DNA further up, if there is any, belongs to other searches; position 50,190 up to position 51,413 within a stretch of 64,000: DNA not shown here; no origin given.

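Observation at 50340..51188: CarB is fused to a DapF-like domain that lacks the first catalytic cysteine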

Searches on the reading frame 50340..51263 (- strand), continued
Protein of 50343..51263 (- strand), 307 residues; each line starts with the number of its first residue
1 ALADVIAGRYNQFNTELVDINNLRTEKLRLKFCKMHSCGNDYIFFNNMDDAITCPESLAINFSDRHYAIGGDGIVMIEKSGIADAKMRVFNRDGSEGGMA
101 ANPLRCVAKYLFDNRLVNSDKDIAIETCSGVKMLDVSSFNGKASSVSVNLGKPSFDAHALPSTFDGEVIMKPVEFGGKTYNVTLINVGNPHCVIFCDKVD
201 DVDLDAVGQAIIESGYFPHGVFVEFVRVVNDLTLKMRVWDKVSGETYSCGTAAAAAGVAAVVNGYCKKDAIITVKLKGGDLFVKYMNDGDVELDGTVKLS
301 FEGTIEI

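Call 20: find_related_loci(query=A1, collection=genome_contigs, flank=10000)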
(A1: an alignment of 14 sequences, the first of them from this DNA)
Query A1 (281 aa) in genome_contigs; peptide patterns used: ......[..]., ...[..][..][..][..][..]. (x = any residue, [..] = any of these).
600 stretches matched a pattern (row limit reached: there are more); 594 encode a relative of the query (tblastn E <= 1e-3); the best 80 are kept; 80 distinct loci.
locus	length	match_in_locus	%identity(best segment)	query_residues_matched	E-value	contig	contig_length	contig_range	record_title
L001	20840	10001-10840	63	1-280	1e-111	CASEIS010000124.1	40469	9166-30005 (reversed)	uncultured Firmicutes bacterium isolate CO.A71.metabat-bins.247 genome assembly, contig: CO.A71.metabat-bins.247.fa_k141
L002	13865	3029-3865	62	1-280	6e-109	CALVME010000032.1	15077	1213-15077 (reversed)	MAG: uncultured Clostridia bacterium isolate E09__bin159 genome assembly, contig: E09__k127_8089886, whole genome shotgu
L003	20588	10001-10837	60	1-280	3e-106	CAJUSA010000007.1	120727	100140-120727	MAG TPA_asm: uncultured Christensenellaceae bacterium isolate MGBC162833 genome assembly, contig: MGBC162833.7, whole ge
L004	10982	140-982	56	1-281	4e-103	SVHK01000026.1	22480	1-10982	MAG: Clostridiales bacterium isolate SIG382 NODE_11263_length_22480_cov_1.852682, whole genome shotgun sequence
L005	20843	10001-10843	55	1-281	3e-99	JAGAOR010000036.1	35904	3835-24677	MAG: Clostridia bacterium isolate RGIG8634 Water_deer_Cecum.Co__c1258267, whole genome shotgun sequence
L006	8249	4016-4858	55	1-281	3e-97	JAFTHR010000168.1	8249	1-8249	MAG: Clostridia bacterium isolate RGIG3828 Roe_deer_Cecum-1__c456458, whole genome shotgun sequence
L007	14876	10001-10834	56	1-279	1e-93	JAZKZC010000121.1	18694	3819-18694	MAG: Eubacteriales bacterium isolate T1900045092_TC20190086.MAGScoT_cleanbin_000034 SGB_4716_k141_2331537, whole genome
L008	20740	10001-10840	57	1-280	1e-92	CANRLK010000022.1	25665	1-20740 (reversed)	MAG: uncultured Clostridia bacterium isolate Lapin-011__bin67 genome assembly, contig: Lapin-011__NODE_1833_length_25665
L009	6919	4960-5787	55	4-280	7e-92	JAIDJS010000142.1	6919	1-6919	MAG: Eubacterium sp. isolate SC0335_comb_11 SC0335_comb_11_contig_142, whole genome shotgun sequence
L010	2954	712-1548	52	1-280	6e-92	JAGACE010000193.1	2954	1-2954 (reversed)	MAG: Clostridia bacterium isolate RGIG8309 Water_buffalos_Rumen.Co__c6572490, whole genome shotgun sequence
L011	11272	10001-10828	54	4-280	7e-90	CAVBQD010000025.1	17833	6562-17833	bacterium isolate SRR8978300_cleanbin_000001 genome assembly, contig: Spades_SRR8978300_contig_92, whole genome shotgun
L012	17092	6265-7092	52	4-280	4e-89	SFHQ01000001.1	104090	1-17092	MAG: Clostridiales bacterium isolate W1P12.009 Contig12, whole genome shotgun sequence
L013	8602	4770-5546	54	4-262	6e-89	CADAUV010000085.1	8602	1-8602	MAG: Ruminococcaceae bacterium isolate RUG13646 genome assembly, contig: RUG13646_asm_85, whole genome shotgun sequence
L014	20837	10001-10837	51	1-280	1e-88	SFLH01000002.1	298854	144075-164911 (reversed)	MAG: Clostridiales bacterium isolate W2P13.006 Contig2, whole genome shotgun sequence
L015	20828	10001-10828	53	4-280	1e-88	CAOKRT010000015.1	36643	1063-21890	MAG TPA_asm: uncultured Oscillospiraceae bacterium isolate SRR17684617_bin.62_metawrap_v1.3_MAG genome assembly, contig:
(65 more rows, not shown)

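Call 32: find_encoding_contigs(protein=P0047, flank=6000, max_places=3)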
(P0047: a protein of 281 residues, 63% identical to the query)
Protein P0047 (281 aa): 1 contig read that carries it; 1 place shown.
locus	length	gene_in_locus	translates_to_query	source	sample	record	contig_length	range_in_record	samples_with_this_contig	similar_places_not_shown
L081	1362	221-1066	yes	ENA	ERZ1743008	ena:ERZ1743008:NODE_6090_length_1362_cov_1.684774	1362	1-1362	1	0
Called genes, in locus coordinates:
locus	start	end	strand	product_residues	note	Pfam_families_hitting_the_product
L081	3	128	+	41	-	?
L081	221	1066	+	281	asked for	PF01678:DAP_epimerase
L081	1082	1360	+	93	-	?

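Call 34: find_encoding_contigs(protein=P0090, flank=6000, max_places=3)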
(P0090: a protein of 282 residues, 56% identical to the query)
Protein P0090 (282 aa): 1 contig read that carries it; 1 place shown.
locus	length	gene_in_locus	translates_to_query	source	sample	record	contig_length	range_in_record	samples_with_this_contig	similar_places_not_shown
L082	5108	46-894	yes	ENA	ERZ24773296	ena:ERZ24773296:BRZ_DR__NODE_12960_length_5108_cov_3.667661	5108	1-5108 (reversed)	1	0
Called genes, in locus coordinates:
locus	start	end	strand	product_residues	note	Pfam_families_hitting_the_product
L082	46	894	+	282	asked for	PF01678:DAP_epimerase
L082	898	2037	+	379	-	PF00266:Aminotran_5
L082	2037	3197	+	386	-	PF22025:ThiI_fer, PF02926:THUMP, PF02568:ThiI, PF06508:QueC (faint)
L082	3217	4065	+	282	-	-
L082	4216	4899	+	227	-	PF00149:Metallophos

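Call 39: search_protein_representatives(protein=window:50340-51182:-)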
Query: 280 residues. Proteins with E-value up to 0.001 (for the whole library): 17375; up to 1e-10: 9963; up to 1e-30: 1484. The best 150 are listed.
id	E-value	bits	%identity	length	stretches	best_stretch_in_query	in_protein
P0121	3.0e-96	338.3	65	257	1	11-280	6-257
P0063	6.7e-90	317.5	59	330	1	1-280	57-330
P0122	4.8e-81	288.4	49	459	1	3-278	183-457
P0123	1.5e-73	263.9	45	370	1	3-280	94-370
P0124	3.0e-73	262.9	45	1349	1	2-280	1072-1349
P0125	5.6e-73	262.0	49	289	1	4-279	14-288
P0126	2.9e-72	259.7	44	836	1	2-280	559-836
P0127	1.5e-70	254.0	46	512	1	3-278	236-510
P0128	1.5e-69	250.7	47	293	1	2-276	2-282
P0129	1.6e-69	250.6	67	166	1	116-280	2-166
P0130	2.5e-68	246.7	52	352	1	8-215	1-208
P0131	8.4e-66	238.5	51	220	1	2-219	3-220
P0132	5.1e-64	232.6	44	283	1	1-279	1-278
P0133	1.1e-63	231.5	43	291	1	2-280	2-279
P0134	2.0e-63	230.6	42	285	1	3-280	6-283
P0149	8.3e-60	218.8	43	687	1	3-280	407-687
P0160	6.0e-57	209.4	38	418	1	2-280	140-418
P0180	1.4e-54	201.7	45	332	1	39-280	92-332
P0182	1.5e-54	201.5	46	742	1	2-278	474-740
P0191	1.2e-53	198.5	39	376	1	3-280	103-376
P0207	6.9e-53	196.1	43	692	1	3-280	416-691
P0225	2.1e-51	191.2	37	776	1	2-275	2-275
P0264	1.1e-49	185.6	41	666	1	2-278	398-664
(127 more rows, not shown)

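Call 41: search_protein_families(library=pfam, max_evalue=0.00001, proteins=[P0127, P0182, P0207, P0264, P0225, P0149, P0180, P0191, P0160, P0122])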
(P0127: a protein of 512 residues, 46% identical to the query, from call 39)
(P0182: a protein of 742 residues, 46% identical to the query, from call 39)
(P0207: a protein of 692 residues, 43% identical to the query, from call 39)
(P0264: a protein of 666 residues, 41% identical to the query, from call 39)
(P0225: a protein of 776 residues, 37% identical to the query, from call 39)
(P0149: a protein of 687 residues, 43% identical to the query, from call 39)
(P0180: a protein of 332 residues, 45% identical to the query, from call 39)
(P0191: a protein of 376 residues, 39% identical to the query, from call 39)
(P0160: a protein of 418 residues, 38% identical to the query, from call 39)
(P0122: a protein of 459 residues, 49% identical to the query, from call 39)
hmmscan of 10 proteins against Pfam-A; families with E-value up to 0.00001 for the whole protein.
P0127 (512 aa): 2 families
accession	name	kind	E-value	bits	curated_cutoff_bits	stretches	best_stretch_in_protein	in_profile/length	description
PF01678.24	DAP_epimerase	-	3.1e-56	189.1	34.7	2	390-504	2-120/121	Diaminopimelate epimerase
PF02729.26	OTCace_N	-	1.4e-36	126.2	29.9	1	7-129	1-129/148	Aspartate/ornithine carbamoyltransferase, carbamoyl-P binding domain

P0182 (742 aa): 1 family
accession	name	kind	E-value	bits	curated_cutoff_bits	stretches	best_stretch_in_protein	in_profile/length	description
PF01678.24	DAP_epimerase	-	5.1e-51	172.2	34.7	2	477-602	1-121/121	Diaminopimelate epimerase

P0207 (692 aa): 2 families
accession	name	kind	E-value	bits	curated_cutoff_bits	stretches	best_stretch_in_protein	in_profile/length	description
PF01678.24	DAP_epimerase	-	2e-49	167.1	34.7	2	418-543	1-121/121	Diaminopimelate epimerase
PF02786.22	CPSase_L_D2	-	2.4e-13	50.5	19.8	1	122-226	97-210/211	Carbamoyl-phosphate synthase L chain, ATP binding domain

P0264 (666 aa): 1 family
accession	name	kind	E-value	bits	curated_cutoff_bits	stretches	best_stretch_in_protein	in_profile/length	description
PF01678.24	DAP_epimerase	-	7.3e-51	171.8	34.7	2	401-525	1-120/121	Diaminopimelate epimerase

P0225 (776 aa): 3 families
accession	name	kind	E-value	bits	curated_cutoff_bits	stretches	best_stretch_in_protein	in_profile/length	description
PF01678.24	DAP_epimerase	-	1e-50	171.3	34.7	2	5-125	1-118/121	Diaminopimelate epimerase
PF08245.18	Mur_ligase_M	-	7.5e-49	166.8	24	1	395-598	1-200/200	Mur ligase middle domain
PF02875.26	Mur_ligase_C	-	1.1e-32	113.9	28.4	1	619-746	1-127/127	Mur ligase, glutamate ligase domain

P0149 (687 aa): 1 family
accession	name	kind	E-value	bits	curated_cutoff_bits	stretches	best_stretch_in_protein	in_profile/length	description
PF01678.24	DAP_epimerase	-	2.6e-70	234.5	34.7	2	566-678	2-119/121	Diaminopimelate epimerase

P0180 (332 aa): 2 families
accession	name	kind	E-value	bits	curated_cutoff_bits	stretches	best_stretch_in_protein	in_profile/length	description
PF01678.24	DAP_epimerase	-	6e-42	143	34.7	2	210-323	2-119/121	Diaminopimelate epimerase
PF02906.19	Fe_hyd_lg_C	-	3.4e-11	43.7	22.1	1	11-77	189-245/245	Iron only hydrogenase large subunit, C-terminal domain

P0191 (376 aa): 1 family
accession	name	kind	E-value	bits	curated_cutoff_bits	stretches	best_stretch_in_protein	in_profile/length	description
PF01678.24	DAP_epimerase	-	8.1e-64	213.6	34.7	2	257-369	2-121/121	Diaminopimelate epimerase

P0160 (418 aa): 2 families
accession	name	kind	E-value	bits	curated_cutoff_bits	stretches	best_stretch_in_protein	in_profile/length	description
PF01678.24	DAP_epimerase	-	2.1e-49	167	34.7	2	143-264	1-119/121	Diaminopimelate epimerase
PF02142.27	MGS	-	2.3e-17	63.3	24.1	1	18-105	1-94/94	MGS-like domain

P0122 (459 aa): 2 families
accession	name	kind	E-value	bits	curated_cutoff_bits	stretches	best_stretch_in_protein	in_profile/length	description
PF01678.24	DAP_epimerase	-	7.2e-47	158.9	34.7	2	337-450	2-119/121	Diaminopimelate epimerase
PF02142.27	MGS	-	7e-13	49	24.1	1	61-147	1-94/94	MGS-like domain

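Call 42: predict_structure(alignment_id=A2)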
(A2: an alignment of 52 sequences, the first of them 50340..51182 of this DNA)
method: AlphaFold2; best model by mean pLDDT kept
length: 280 residues; sequences in the alignment: 52
mean_pLDDT: 92.8   pTM: 0.88
mean pLDDT of the five models: 92.8, 91.8, 91.7, 91.5, 90.3
residues with pLDDT >= 90: 220; 70-90: 56; 50-70: 4; < 50: 0
segments of 3 or more residues with pLDDT < 50: none
pLDDT, mean of each block of 10 residues (from residue 1): 90 88 93 76 85 97 89 91 96 92 94 95 95 93 95 96 95 94 92 93 98 86 94 98 97 96 97 89
secondary structure, 60 per line:
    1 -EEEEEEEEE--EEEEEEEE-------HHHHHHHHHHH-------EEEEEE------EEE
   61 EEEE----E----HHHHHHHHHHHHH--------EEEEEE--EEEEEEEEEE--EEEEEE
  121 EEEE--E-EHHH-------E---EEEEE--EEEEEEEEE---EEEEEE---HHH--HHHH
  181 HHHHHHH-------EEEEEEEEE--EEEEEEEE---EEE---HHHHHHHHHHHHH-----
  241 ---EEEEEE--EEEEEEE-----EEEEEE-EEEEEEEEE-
elements in order: E2-10 E13-20 H28-38 E46-51 E58-64 H74-86 E95-100 E103-112 E115-124 E144-148 E151-159 E163-168 H177-187 E195-203 E206-213 E217-219 H223-235 E244-249 E252-258 E264-269 E271-279

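Call 44: find_encoding_contigs(protein=P0127, flank=8000, max_places=4)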
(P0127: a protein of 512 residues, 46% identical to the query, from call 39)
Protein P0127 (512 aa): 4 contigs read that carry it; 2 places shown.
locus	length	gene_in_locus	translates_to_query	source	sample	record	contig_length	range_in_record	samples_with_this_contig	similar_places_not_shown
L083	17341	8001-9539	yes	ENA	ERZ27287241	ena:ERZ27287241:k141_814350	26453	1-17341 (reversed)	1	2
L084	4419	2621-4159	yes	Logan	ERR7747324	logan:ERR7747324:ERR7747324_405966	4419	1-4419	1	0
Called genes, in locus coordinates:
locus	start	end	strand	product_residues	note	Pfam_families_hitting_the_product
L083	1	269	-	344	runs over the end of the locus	PF00953:Glycos_transf_4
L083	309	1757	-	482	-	PF08245:Mur_ligase_M, PF02875:Mur_ligase_C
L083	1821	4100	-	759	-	PF03717:PBP_dimer, PF00905:Transpeptidase, PF03793:PASTA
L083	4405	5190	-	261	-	-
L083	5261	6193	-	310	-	PF01795:Methyltransf_5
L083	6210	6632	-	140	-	PF02381:MraZ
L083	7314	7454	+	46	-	-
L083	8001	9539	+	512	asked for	PF02729:OTCace_N, PF01678:DAP_epimerase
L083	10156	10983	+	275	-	PF10609:ParA, PF01656:CbiA, PF13614:AAA_31 (faint)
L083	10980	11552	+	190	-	PF00929:RNase_T, PF13482:RNase_H_2 (weak)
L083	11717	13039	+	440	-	PF00999:Na_H_Exchanger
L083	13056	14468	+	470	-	PF00224:PK, PF02887:PK_C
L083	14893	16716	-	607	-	PF13522:GATase_6, PF13537:GATase_7, PF01380:SIS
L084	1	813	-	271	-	?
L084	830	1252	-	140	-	PF02381:MraZ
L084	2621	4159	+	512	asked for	PF02729:OTCace_N, PF01678:DAP_epimerase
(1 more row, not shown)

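Call 46: fold_search(model_id=the predicted structure, library=pdb)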
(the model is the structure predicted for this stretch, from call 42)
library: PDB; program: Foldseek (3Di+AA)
matches with E <= 10: 514; with E <= 0.001: 106
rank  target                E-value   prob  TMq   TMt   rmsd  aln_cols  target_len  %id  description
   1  2otn_A                8.3e-33  1.00  0.91  0.87   2.7       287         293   36  Crystal structure of the catalytically active form of diaminopimelate epimerase from Bacillus anthracis (released 2008-03-04)
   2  2otn_B                8.5e-31  1.00  0.80  0.78   3.7       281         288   35  Crystal structure of the catalytically active form of diaminopimelate epimerase from Bacillus anthracis (released 2008-03-04)
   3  8qzy_A                1.9e-30  1.00  0.89  0.90   2.6       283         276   28  Structural and biochemical characterization of diaminopimelate epimerase from Pseudomonas aeruginosa (released 2024-11-06)
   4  9mro_A                1.7e-29  1.00  0.87  0.87   2.7       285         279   34  Crystal structures of a cyanobacterial DAP epimerase bound to either D,L-aziDAP or D,L-alpha-methyl DAP (released 2025-07-16)
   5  8qzy_B                1.7e-28  1.00  0.90  0.90   2.5       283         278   28  Structural and biochemical characterization of diaminopimelate epimerase from Pseudomonas aeruginosa (released 2024-11-06)
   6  3ejx_B                1.4e-27  1.00  0.86  0.83   2.9       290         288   31  Crystal structure of diaminopimelate epimerase from Arabidopsis thaliana in complex with LL-AziDAP (released 2009-02-17)
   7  7vdy_A                1.8e-27  1.00  0.90  0.89   2.1       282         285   30  Crystal structure of O-ureidoserine racemase (released 2021-12-15)
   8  3ejx_A                1.9e-27  1.00  0.86  0.84   3.0       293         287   31  Crystal structure of diaminopimelate epimerase from Arabidopsis thaliana in complex with LL-AziDAP (released 2009-02-17)
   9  3ejx_D                2.4e-27  1.00  0.86  0.80   2.9       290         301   31  Crystal structure of diaminopimelate epimerase from Arabidopsis thaliana in complex with LL-AziDAP (released 2009-02-17)
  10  2q9h                  2.7e-27  1.00  0.88  0.90   2.6       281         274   27  Crystal structure of the C73S mutant of diaminopimelate epimerase (released 2007-10-23)
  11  5ha4_A                3.6e-27  1.00  0.90  0.90   2.4       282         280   28  Structure of a diaminopimelate epimerase from Acinetobacter baumannii (released 2016-01-27)
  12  4ijz_A                8.0e-27  1.00  0.88  0.90   2.6       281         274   28  Crystal structure of diaminopimelate epimerase from Escherichia coli (released 2013-02-20)
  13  2q9j                  8.0e-27  1.00  0.87  0.89   2.7       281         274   27  Crystal structure of the C217S mutant of diaminopimelate epimerase (released 2007-10-23)
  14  5ha4_B                9.0e-27  1.00  0.90  0.89   2.3       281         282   28  Structure of a diaminopimelate epimerase from Acinetobacter baumannii (released 2016-01-27)
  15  7vdy_B                9.0e-27  1.00  0.89  0.90   2.2       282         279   30  Crystal structure of O-ureidoserine racemase (released 2021-12-15)
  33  6r76_A                5.6e-15  1.00  0.71  0.59   5.4       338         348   13  Crystal structure of trans-3-Hydroxy-L-proline dehydratase from Thermococcus litoralis - open conformation (released 2019-07-03)
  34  6r76_D                7.4e-15  1.00  0.73  0.62   4.5       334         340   13  Crystal structure of trans-3-Hydroxy-L-proline dehydratase from Thermococcus litoralis - open conformation (released 2019-07-03)
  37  6r76_C                2.3e-14  1.00  0.71  0.59   5.4       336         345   13  Crystal structure of trans-3-Hydroxy-L-proline dehydratase from Thermococcus litoralis - open conformation (released 2019-07-03)
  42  4k7g_D                5.5e-14  1.00  0.69  0.56   5.4       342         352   12  Crystal structure of a 3-hydroxyproline dehydratse from agrobacterium vitis, target efi-506470, with bound pyrrole 2-c (released 2013-05-01)
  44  4k7g_B                6.5e-14  1.00  0.72  0.61   5.7       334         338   11  Crystal structure of a 3-hydroxyproline dehydratse from agrobacterium vitis, target efi-506470, with bound pyrrole 2-c (released 2013-05-01)
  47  6r76_B                7.7e-14  1.00  0.74  0.63   4.2       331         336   13  Crystal structure of trans-3-Hydroxy-L-proline dehydratase from Thermococcus litoralis - open conformation (released 2019-07-03)
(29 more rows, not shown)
